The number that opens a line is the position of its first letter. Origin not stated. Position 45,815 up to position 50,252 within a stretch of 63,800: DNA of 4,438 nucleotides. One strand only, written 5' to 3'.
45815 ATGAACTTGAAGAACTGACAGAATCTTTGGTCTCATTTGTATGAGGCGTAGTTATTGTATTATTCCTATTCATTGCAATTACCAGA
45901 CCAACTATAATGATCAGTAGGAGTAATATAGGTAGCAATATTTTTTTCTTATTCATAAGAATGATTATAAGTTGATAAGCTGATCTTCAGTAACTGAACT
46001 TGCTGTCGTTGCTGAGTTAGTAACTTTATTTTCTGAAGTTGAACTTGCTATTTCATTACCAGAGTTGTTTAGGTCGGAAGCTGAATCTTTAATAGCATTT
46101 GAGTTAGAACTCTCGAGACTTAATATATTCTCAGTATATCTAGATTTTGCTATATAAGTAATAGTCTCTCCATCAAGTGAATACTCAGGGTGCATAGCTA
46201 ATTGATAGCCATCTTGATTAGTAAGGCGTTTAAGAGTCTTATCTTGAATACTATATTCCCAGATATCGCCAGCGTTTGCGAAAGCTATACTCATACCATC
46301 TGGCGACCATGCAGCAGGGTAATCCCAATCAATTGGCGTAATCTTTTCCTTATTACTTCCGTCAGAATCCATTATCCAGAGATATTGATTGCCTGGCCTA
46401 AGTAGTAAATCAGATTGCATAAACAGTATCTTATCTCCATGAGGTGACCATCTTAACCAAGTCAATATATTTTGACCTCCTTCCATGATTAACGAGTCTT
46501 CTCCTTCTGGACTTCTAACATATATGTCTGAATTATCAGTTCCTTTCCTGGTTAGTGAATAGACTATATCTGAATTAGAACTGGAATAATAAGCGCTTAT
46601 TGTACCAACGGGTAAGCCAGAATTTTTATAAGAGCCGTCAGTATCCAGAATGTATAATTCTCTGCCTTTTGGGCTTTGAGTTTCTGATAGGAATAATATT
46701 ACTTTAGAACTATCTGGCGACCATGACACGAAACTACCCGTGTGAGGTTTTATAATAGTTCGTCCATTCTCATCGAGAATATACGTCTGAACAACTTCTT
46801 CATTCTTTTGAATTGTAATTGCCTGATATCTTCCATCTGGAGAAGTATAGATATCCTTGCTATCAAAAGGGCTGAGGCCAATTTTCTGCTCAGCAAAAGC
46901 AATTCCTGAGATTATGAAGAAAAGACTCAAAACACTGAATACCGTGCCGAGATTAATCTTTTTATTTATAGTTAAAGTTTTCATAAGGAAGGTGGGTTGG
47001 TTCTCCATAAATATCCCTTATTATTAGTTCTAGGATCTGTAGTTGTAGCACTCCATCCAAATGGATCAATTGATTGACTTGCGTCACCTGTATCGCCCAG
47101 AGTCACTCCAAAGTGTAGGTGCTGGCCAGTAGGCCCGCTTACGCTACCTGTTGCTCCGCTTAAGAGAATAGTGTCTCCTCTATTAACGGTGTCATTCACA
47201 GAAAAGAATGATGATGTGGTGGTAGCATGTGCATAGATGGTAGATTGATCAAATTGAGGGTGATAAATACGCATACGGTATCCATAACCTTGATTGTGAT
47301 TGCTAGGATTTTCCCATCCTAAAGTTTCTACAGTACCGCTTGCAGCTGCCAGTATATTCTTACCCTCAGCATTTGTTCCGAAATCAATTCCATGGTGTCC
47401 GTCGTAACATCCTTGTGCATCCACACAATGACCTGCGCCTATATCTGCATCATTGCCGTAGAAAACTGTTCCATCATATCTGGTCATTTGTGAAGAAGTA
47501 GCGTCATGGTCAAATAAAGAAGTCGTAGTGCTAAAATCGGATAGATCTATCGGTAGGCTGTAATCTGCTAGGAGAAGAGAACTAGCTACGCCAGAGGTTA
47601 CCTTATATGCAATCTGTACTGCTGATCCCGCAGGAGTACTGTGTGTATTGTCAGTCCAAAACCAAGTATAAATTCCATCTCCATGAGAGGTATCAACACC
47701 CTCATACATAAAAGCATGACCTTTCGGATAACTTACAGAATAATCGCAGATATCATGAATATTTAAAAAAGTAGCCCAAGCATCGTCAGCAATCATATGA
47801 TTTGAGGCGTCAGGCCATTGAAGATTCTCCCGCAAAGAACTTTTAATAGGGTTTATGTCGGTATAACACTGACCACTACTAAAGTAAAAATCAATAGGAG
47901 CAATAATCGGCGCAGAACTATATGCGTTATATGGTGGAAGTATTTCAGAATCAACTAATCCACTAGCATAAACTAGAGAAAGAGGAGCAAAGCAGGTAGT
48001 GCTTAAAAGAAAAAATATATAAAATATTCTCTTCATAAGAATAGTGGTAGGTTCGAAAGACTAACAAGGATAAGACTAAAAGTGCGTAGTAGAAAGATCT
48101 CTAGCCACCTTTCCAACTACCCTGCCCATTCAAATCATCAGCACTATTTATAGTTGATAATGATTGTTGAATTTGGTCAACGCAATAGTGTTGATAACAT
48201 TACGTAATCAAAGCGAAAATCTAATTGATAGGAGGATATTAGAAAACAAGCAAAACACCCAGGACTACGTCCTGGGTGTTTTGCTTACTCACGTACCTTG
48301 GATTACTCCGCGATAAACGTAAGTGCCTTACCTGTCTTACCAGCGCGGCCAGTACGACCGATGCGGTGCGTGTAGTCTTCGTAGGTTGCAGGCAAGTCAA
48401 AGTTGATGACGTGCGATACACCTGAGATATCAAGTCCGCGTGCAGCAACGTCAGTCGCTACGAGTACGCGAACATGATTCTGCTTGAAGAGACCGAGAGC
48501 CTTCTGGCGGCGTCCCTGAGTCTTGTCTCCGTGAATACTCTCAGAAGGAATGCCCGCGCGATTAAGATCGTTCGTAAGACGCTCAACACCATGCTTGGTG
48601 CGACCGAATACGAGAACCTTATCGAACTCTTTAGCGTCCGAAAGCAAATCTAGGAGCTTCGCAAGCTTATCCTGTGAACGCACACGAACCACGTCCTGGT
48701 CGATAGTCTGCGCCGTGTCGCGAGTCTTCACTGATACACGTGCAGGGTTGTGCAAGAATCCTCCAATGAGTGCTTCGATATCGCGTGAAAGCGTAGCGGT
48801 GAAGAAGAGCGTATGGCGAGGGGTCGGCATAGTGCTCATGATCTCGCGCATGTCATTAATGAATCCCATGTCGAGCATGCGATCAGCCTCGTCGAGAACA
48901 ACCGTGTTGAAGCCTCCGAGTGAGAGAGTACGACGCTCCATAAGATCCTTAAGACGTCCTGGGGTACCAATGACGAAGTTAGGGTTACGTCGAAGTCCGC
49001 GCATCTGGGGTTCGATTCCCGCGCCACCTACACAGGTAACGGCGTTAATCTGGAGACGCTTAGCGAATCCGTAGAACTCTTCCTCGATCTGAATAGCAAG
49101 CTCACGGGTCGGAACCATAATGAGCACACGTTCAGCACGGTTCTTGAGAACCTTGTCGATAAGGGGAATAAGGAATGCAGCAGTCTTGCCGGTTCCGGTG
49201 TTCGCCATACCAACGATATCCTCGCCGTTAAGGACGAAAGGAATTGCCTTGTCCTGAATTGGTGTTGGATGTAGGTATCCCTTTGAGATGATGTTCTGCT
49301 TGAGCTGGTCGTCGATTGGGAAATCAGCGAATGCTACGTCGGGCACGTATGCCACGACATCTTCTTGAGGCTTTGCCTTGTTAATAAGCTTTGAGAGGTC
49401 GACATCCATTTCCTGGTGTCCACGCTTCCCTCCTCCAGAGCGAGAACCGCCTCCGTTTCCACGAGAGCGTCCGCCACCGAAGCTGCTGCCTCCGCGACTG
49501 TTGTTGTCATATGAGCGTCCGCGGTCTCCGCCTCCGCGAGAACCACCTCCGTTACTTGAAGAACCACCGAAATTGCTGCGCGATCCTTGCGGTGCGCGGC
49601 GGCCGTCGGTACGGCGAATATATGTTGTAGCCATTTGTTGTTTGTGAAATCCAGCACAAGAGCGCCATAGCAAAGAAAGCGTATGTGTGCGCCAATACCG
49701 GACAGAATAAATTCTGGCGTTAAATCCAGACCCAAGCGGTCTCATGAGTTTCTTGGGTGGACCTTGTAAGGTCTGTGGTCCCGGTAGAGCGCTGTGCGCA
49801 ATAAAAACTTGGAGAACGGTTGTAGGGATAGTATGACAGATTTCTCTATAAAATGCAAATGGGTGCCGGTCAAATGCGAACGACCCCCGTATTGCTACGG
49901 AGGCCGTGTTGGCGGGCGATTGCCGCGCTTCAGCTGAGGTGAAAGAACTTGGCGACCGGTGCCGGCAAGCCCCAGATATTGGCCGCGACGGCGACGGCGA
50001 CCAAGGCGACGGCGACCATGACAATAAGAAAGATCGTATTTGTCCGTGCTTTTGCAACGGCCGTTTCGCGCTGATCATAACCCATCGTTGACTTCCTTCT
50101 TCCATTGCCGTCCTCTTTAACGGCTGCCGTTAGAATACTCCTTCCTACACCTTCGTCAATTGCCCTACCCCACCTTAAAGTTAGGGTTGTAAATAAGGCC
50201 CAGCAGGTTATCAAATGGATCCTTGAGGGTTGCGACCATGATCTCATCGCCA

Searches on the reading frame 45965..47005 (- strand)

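Call 81: search_protein_families(library=pfam, proteins=[window:45965-47005:-], max_evalue=0.001)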
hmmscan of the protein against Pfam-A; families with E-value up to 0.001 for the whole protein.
window:45965-47005:- (346 aa): 3 families
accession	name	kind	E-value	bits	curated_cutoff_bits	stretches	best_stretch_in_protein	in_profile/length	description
PF00930.27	DPPIV_N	-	6.5e-07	28.8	22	0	209-265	25-82/354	Dipeptidyl peptidase IV (DPP IV) N-terminal region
PF25460.1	Beta-prop_Aladin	-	0.00031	20.4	171.1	0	173-258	149-227/340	Aladin seven-bladed propeller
PF07676.18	PD40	-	0.00068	20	20.9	0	232-243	15-26/38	WD40-like Beta Propeller Repeat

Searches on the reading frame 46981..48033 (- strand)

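Call 81: search_protein_families(library=pfam, proteins=[window:46981-48033:-], max_evalue=0.001)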
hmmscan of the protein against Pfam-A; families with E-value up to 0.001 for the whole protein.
window:46981-48033:- (350 aa): 1 family
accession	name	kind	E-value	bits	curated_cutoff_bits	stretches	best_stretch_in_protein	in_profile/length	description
PF01551.29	Peptidase_M23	-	5.7e-15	55.7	28.7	1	212-312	2-89/96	Peptidase family M23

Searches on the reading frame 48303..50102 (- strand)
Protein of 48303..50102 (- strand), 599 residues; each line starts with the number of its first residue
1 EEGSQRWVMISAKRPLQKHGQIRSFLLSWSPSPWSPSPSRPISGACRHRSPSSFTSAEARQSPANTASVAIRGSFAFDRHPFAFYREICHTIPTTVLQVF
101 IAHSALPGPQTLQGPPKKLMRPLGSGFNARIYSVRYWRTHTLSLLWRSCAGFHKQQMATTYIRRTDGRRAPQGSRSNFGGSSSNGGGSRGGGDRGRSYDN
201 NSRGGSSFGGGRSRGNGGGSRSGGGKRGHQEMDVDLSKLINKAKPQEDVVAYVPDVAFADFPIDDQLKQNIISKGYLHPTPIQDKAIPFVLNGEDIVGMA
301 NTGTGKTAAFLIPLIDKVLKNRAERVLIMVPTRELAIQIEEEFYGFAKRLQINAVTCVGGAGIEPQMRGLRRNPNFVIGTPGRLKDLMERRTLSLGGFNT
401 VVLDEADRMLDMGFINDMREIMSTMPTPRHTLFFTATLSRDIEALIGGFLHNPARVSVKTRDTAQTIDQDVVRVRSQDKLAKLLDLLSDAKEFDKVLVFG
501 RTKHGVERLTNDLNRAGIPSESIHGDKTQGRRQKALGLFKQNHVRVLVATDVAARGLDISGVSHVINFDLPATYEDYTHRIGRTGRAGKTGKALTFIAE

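Call 81: search_protein_families(library=pfam, proteins=[window:48303-50102:-], max_evalue=0.001)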
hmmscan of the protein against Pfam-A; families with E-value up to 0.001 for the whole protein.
window:48303-50102:- (599 aa): 3 families
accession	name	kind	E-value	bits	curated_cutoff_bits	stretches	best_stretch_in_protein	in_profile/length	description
PF00270.35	DEAD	-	5.6e-46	156.8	26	1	280-444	1-166/167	DEAD/DEAH box helicase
PF00271.37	Helicase_C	-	6.9e-32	110.4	23.5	1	479-588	2-110/110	Helicase conserved C-terminal domain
PF04851.21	ResIII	-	1.3e-11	45.1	22.5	1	299-440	29-164/164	Type III restriction enzyme, res subunit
